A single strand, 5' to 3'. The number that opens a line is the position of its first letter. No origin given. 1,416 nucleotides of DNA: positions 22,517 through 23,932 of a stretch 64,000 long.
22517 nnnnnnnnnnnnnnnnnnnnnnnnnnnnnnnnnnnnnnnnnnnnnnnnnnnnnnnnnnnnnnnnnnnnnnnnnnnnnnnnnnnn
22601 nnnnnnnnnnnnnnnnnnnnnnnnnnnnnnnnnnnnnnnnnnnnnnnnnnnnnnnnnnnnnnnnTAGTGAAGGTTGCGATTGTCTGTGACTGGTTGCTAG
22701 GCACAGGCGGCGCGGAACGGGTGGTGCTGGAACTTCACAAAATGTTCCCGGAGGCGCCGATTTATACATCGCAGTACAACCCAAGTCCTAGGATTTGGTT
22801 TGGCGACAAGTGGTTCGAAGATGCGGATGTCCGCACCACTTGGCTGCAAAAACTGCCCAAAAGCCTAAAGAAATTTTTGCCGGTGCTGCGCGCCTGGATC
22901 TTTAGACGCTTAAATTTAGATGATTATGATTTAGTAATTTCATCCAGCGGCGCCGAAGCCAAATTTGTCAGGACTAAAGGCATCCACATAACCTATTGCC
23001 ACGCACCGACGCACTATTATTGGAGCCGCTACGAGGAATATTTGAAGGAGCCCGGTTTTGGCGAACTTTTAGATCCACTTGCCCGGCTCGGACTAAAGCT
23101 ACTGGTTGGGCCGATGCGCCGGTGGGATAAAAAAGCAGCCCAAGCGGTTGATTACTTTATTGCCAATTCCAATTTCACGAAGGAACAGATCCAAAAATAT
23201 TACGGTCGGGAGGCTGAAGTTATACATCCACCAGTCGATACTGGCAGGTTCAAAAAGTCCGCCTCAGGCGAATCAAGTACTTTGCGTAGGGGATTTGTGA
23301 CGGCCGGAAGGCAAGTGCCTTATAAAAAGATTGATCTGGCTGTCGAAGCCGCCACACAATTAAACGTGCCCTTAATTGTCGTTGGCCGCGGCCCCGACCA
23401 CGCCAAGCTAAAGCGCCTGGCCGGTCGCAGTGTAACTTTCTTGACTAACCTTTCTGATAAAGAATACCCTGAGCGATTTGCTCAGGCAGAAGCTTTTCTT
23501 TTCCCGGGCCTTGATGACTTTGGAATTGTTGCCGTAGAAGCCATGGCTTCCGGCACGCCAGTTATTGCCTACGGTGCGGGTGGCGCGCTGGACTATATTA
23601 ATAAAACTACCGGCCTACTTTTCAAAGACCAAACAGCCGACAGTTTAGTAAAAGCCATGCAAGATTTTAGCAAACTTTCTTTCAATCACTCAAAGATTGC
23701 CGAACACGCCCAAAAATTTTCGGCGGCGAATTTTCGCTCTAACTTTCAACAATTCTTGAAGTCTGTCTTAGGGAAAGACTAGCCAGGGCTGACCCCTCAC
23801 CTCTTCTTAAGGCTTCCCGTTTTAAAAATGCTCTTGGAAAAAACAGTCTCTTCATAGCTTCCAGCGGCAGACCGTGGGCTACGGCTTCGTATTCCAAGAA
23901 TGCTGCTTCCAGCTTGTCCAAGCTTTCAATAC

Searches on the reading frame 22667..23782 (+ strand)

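Call 36: search_protein_families(library=ncbifam, proteins=[window:22667-23782:+], max_evalue=0.00001)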
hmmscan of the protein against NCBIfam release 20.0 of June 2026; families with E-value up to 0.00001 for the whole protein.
window:22667-23782:+ (371 aa): 15 families
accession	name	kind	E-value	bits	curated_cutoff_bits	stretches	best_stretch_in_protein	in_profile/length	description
TIGR04047.1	MSMEG_0565_glyc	hypoth_equivalog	1.5e-17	63.8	259.85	1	252-338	256-342/373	MSMEG_0565 family glycosyltransferase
NF053787.1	GlcN_PG_synth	equivalog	1.9e-14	53.3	480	1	183-351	175-338/361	N-acetylglucosaminyl phosphatidylglycerol synthase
NF041876.1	EPS_EpsE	equivalog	8.1e-11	41.8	400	1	253-359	275-383/389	exopolysaccharide biosynthesis GT4 family glycosyltransferase EpsE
NF041879.1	EPS_EpsH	equivalog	3.9e-10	39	800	1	162-345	191-386/431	exopolysaccharide biosynthesis glycosyltransferase EpsH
NF047684.1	TeichurnBiosyTuaC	equivalog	5.2e-10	38.8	550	1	156-357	160-374/391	teichuronic acid biosynthesis protein TuaC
TIGR03449.1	mycothiol_MshA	equivalog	1e-09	37.8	462.5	1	159-354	163-390/406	D-inositol-3-phosphate glycosyltransferase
TIGR03088.1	stp2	hypoth_equivalog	1.1e-09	37.8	409.05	1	229-357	225-358/374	TIGR03088 family PEP-CTERM/XrtA system glycosyltransferase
TIGR03999.1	thiol_BshA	equivalog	5.8e-09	35.3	273.7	1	228-361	224-367/375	N-acetyl-alpha-D-glucosaminyl L-malate synthase BshA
TIGR02149.1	glgA_Coryne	subfamily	1.7e-08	34.1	302.4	1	154-331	138-345/391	glycogen synthase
NF038255.1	exopoly_VpsD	equivalog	6.8e-08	31.8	300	1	160-368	156-380/381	VpsD family glycosyltransferase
NF041010.1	glycosy_Agl16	equivalog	4.6e-07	29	575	1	154-348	127-328/352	glycosylation protein Agl16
TIGR02095.1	glgA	subfamily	4.6e-07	28.9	328.45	1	211-350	298-454/477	glycogen/starch synthase, ADP-glucose type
NF007396.0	PRK09922.1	equivalog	5.8e-07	28.7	385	0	159-367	134-358/361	lipopolysaccharide 1,6-galactosyltransferase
TIGR04063.1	stp3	hypoth_equivalog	1.5e-06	27.3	442.05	1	218-354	224-377/397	TIGR04063 family PEP-CTERM/XrtA system glycosyltransferase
TIGR02472.1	sucr_P_syn_N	equivalog_domain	2.9e-06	26.4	576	0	280-346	347-415/439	sucrose-phosphate synthase, putative, glycosyltransferase domain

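Call 79: search_protein_families(library=pfam, proteins=[window:22667-23782:+], max_evalue=0.0001)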
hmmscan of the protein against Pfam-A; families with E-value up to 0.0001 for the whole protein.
window:22667-23782:+ (371 aa): 4 families
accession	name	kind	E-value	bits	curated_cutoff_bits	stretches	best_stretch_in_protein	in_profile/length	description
PF00534.26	Glycos_transf_1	-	2.4e-23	83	26.4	1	210-350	18-171/172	Glycosyl transferases group 1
PF13692.12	Glyco_trans_1_4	-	9.5e-19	68.5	27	1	209-333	3-138/142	Glycosyl transferases group 1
PF13439.12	Glyco_transf_4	-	8e-13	49.2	28.5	1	14-194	2-170/170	Glycosyltransferase Family 4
PF20706.3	GT4-conflict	-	5.1e-07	29.5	26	1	211-333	201-338/385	Family 4 Glycosyltransferase in conflict systems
